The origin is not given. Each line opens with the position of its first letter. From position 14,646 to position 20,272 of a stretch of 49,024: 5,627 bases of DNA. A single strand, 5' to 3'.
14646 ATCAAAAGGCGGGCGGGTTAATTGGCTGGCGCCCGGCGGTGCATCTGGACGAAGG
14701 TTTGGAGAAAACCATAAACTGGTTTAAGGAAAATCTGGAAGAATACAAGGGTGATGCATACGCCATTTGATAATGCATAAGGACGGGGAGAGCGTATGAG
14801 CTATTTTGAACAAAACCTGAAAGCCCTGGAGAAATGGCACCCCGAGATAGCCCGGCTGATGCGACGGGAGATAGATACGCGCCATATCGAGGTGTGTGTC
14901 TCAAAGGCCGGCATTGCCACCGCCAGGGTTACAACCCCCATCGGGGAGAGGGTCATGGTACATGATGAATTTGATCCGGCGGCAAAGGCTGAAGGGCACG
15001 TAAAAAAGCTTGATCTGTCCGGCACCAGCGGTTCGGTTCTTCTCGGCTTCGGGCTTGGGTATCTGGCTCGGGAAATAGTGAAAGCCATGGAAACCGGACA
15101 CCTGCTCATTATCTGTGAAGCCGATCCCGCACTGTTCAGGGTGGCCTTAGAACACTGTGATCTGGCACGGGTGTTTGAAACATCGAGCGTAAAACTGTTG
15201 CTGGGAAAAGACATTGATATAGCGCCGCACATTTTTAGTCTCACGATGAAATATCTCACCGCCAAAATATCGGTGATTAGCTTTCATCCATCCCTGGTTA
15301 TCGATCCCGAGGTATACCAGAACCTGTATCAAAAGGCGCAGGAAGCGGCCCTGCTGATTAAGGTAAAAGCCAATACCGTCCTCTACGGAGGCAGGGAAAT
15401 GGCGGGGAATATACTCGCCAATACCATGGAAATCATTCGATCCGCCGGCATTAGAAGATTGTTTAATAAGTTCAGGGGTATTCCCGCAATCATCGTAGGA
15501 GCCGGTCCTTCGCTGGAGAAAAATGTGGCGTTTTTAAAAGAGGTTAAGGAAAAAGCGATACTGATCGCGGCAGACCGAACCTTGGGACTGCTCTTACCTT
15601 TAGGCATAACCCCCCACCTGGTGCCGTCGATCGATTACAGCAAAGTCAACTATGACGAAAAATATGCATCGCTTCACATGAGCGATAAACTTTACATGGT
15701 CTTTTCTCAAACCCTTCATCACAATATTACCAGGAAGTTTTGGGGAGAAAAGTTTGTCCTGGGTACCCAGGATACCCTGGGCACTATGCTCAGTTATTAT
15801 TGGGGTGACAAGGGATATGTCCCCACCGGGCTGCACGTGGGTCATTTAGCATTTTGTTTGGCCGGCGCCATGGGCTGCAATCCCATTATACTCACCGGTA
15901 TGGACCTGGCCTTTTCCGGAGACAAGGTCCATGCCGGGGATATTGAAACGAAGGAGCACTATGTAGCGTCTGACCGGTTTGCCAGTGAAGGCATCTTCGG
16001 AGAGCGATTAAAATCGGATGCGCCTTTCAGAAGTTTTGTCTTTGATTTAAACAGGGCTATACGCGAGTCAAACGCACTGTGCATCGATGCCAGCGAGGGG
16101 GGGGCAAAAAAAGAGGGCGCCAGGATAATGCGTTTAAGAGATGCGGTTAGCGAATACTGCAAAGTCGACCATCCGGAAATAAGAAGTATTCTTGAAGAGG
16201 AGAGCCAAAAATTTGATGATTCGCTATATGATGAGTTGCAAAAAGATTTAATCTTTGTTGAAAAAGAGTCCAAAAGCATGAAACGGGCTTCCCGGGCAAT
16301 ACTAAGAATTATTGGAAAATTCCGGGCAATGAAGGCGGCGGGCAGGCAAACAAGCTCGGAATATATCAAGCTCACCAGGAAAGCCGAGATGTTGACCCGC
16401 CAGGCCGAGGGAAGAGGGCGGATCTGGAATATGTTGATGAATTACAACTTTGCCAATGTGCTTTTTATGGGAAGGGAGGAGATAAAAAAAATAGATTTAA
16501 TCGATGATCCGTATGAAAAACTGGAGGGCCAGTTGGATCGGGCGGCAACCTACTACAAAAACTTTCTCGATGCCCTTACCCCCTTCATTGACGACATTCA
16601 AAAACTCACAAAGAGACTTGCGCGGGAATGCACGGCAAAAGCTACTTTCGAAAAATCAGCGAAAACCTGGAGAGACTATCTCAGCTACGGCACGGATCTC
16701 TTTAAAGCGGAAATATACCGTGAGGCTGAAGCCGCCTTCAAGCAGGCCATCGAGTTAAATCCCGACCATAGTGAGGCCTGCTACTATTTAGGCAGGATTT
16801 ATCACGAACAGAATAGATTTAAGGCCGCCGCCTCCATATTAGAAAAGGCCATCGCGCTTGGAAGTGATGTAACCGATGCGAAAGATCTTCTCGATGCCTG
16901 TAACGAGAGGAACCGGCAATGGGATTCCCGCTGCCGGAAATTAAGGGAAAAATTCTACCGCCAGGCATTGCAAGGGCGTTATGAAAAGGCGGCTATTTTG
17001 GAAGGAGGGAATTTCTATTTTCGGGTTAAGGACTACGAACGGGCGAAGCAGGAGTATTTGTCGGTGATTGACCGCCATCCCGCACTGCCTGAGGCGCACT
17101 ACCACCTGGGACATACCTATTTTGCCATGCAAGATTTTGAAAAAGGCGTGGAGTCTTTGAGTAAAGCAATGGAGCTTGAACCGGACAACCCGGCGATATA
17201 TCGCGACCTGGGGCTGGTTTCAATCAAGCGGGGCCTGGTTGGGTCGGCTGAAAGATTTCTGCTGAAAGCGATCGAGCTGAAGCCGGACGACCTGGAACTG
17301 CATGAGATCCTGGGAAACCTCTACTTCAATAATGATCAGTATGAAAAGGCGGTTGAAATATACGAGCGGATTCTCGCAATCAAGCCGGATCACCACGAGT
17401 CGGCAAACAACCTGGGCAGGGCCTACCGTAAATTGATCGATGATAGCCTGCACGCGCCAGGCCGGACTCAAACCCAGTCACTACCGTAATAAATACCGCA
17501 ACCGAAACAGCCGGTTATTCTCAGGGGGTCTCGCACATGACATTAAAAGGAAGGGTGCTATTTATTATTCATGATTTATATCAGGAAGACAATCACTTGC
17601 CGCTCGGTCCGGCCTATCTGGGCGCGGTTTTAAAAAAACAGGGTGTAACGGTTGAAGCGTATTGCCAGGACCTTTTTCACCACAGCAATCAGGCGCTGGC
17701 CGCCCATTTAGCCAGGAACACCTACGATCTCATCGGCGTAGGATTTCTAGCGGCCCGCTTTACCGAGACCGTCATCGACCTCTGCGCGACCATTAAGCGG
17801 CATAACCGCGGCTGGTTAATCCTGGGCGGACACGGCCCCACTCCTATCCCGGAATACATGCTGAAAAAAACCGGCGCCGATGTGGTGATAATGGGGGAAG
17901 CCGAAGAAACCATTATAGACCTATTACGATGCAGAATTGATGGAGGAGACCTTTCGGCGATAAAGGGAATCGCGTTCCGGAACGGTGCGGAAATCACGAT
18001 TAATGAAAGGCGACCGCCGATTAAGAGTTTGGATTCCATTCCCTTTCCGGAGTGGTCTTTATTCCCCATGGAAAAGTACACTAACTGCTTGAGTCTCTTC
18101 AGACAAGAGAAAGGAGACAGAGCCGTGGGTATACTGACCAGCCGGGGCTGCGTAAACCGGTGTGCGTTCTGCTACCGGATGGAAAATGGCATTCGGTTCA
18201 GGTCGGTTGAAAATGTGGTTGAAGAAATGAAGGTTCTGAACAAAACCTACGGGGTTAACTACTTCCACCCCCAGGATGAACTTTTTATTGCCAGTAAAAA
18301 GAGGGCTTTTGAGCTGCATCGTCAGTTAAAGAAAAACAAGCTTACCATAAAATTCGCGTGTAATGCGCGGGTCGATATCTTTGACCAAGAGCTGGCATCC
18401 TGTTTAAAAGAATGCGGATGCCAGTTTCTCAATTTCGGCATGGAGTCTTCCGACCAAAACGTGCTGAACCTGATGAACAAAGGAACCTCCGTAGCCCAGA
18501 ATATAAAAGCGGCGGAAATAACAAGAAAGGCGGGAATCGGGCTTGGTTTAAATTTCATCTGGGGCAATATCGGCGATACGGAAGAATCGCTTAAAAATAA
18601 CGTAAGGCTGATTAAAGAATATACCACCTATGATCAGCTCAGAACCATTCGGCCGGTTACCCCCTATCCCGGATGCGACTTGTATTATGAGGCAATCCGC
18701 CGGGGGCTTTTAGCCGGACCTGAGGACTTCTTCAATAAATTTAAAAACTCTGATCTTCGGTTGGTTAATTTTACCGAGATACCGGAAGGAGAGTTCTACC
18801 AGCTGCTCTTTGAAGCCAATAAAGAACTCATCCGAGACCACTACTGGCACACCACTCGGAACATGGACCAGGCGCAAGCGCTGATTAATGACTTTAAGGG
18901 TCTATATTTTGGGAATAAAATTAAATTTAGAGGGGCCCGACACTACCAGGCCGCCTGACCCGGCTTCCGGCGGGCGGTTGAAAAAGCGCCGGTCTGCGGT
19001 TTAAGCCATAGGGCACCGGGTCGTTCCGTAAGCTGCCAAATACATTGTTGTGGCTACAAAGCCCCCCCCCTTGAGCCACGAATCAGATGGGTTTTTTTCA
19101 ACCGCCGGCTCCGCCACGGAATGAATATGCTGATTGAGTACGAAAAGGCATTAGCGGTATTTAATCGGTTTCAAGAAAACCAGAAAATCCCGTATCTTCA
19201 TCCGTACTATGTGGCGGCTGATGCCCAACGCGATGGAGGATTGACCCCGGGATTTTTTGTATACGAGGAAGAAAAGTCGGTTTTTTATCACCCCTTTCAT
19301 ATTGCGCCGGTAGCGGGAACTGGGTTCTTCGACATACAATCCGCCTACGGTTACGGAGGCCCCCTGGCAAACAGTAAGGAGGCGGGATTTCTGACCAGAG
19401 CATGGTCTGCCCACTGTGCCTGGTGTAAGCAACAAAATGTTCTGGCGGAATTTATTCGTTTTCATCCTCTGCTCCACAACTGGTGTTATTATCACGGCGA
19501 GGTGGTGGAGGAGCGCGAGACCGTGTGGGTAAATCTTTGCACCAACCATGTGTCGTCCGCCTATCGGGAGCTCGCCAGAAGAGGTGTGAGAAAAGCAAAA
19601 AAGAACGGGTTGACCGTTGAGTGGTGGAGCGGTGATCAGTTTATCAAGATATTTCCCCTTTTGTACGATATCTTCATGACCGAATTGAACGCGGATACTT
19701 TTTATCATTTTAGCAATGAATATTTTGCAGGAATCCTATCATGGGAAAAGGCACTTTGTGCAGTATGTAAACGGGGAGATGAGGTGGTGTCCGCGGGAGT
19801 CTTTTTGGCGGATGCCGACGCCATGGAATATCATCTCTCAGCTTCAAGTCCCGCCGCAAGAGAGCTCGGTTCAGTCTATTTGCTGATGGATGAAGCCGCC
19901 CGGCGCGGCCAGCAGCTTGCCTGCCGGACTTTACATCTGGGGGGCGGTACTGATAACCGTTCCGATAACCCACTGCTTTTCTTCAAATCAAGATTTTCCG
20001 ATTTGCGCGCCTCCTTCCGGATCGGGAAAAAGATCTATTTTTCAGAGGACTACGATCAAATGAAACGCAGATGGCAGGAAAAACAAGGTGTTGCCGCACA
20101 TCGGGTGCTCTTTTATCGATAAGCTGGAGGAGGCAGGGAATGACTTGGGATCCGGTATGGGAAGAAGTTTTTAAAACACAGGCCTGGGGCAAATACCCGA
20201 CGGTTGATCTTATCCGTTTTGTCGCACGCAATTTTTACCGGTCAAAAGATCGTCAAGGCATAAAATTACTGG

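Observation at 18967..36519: Dispersed ~45-nt intergenic repeat family (at least 8 copies in 18 kb) not explained by genes, promoters or terminators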

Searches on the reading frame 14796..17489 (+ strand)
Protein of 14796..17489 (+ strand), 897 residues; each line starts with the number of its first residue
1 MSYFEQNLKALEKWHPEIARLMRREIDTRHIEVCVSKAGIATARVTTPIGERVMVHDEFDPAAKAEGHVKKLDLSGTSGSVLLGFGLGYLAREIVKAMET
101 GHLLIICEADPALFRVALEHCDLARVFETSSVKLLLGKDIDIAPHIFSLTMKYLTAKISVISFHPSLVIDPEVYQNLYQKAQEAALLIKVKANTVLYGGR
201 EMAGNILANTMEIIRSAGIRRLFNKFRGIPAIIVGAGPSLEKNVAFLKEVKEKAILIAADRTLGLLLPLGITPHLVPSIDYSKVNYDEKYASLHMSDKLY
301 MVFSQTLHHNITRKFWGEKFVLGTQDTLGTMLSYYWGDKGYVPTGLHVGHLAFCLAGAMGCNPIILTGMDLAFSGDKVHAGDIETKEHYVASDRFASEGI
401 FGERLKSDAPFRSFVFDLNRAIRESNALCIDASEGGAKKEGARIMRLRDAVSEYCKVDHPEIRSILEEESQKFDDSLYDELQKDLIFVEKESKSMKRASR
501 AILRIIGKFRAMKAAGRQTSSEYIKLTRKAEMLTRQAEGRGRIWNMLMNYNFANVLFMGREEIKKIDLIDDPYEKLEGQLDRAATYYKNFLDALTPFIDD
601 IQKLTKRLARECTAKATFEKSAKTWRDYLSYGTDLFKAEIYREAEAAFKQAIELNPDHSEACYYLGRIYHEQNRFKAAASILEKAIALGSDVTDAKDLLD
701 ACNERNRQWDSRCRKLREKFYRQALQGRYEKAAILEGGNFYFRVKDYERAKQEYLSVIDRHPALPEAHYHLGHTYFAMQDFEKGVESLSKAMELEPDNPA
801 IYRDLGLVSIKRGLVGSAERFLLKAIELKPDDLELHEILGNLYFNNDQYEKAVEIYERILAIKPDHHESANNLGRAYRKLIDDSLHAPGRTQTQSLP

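Call 6: search_protein_families(library=ncbifam, proteins=[window:14796-17489:+], max_evalue=0.001)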
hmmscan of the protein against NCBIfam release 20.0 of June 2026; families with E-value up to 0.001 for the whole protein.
window:14796-17489:+ (897 aa): 30 families (the best 25 are shown)
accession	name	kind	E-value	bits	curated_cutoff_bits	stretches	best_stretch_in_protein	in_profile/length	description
NF040959.1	MamA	equivalog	1.5e-27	96.4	200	3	736-829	110-203/204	magnetosome protein MamA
TIGR02917.1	PEP_TPR_lipo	equivalog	1.9e-21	75.7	312.2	1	633-877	473-713/899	XrtA/PEP-CTERM system TPR-repeat protein PrsT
TIGR02521.1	type_IV_pilW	equivalog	2.8e-18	66.3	154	2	802-874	34-106/234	type IV pilus biogenesis/stability protein PilW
NF033920.0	C39_PA2778_fam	equivalog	2.8e-16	59.7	150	2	609-688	170-253/255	PA2778 family cysteine peptidase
NF050051.1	FlagModPseD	domain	3e-16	59.2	670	1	84-513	79-525/640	flagellin modification protein PseD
NF047371.1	FlcA_CTERM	equivalog_domain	1.5e-15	56.7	300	1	640-827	328-535/646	periplasmic flagellar collar protein FlcA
TIGR02795.1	tol_pal_ybgF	equivalog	4.1e-13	50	90.1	2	740-798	11-72/119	tol-pal system protein YbgF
TIGR00540.1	TPR_hemY_coli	hypoth_equivalog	3.4e-12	45.8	142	1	624-709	291-376/385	heme biosynthesis-associated TPR protein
NF033762.1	social_mot_Tgl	equivalog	7.1e-12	45.2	225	1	765-879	31-148/252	social motility TPR repeat lipoprotein Tgl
NF008391.2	PRK11189.1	equivalog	1.3e-11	44.5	250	0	812-874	78-140/297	lipoprotein NlpI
TIGR02552.1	LcrH_SycD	equivalog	1.9e-11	43.8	104.8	1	741-799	62-120/136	SycD/LcrH family type III secretion system chaperone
NF047507.1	TPR_BatC_Lepto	exception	6.7e-11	42.1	175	0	839-873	102-136/214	TPR repeat-containing protein BatC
NF008757.0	PRK11788.1-5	equivalog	6.7e-11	42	363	1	722-880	98-262/388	lipopolysaccharide assembly protein LapB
NF040561.1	PrimPol_Msp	equivalog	3.6e-10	39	200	0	713-804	7-97/515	CRISPR-associated primase-polymerase type A1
TIGR00990.1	3a0801s09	subfamily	8.3e-09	34.6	757.25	1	747-861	381-495/615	mitochondrial import receptor subunit TOM70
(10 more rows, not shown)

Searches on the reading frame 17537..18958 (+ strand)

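Call 6: search_protein_families(library=ncbifam, proteins=[window:17537-18958:+], max_evalue=0.001)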
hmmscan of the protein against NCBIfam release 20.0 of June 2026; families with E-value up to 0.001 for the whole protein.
window:17537-18958:+ (473 aa): 26 families (the best 25 are shown)
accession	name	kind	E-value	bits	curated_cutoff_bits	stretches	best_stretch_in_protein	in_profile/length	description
TIGR02026.1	BchE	equivalog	7.1e-37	127.4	481.35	1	20-389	20-390/497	magnesium-protoporphyrin IX monomethyl ester anaerobic oxidative cyclase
TIGR03471.1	HpnJ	equivalog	4.5e-36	124.7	577.6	1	63-439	69-436/472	hopanoid biosynthesis associated radical SAM protein HpnJ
TIGR04479.1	bcpD_PhpK_rSAM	subfamily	6.6e-34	117.1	600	1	15-362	65-409/504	PhpK family radical SAM P-methyltransferase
TIGR04072.2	rSAM_ladder_B12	equivalog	7.8e-31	107.2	360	1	22-393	18-379/443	lipid biosynthesis B12-binding/radical SAM protein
TIGR04014.1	B12_SAM_MJ_0865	equivalog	3.1e-30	105.3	360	1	88-388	65-360/434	methyl-coenzyme M reductase glutamine C-methyltransferase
NF050148.1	rSAM_ApyD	equivalog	5e-29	101.2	750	1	40-401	56-408/645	RiPP biosynthesis radical SAM protein ApyD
TIGR04385.1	B12_rSAM_cofa1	equivalog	6.8e-28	98.1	450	1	21-361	19-363/438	B12 lower ligand biosynthesis radical SAM protein BzaD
TIGR04295.1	B12_rSAM_oligo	hypoth_equivalog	1e-27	96.9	400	1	81-384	92-382/422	TIGR04295 family B12-binding domain-containing radical SAM protein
TIGR03975.1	rSAM_ocin_1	subfamily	9e-27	93.8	281.85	1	80-360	145-428/606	RiPP maturation radical SAM C-methyltransferase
TIGR04367.1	HpnR_B12_rSAM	equivalog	4.3e-26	91.5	650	1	22-443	22-425/490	hopanoid C-3 methylase HpnR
NF038361.1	rSAM_Sden_1168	equivalog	1.9e-25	89.4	575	1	53-412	131-499/560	Sden_1168 family B12-binding radical SAM P-methyltransferase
TIGR04013.1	B12_SAM_MJ_1487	hypoth_equivalog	9e-25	87.3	251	1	50-383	30-354/382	TIGR04013 family B12-binding domain/radical SAM domain-containing protein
NF033070.1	rSAM_AprD4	equivalog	5.3e-21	75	500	1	108-403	120-407/456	AprD4 family radical SAM diol-dehydratase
NF040542.1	rSAM_RCCLKC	equivalog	1.8e-18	66.9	450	1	76-348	62-336/423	arsinothricin biosynthesis radical SAM protein ArsL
NF033712.0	B12_rSAM_KedN5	subfamily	1e-14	53.7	700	1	21-237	16-239/624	KedN5 family methylcobalamin-dependent radical SAM C-methyltransferase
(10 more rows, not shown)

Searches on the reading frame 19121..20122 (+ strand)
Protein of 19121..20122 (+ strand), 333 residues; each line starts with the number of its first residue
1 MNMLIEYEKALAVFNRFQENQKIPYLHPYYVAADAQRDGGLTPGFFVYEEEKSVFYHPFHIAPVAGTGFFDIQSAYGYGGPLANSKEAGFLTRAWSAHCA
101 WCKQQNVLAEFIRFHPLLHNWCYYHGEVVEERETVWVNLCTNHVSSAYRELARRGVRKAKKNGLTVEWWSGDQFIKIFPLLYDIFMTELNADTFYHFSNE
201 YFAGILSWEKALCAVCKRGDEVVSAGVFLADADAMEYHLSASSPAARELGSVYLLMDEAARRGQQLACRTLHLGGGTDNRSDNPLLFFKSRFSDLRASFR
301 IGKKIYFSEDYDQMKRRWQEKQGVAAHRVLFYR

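Call 6: search_protein_families(library=ncbifam, proteins=[window:19121-20122:+], max_evalue=0.001)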
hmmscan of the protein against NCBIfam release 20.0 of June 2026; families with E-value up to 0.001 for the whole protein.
window:19121-20122:+ (333 aa): 0 families
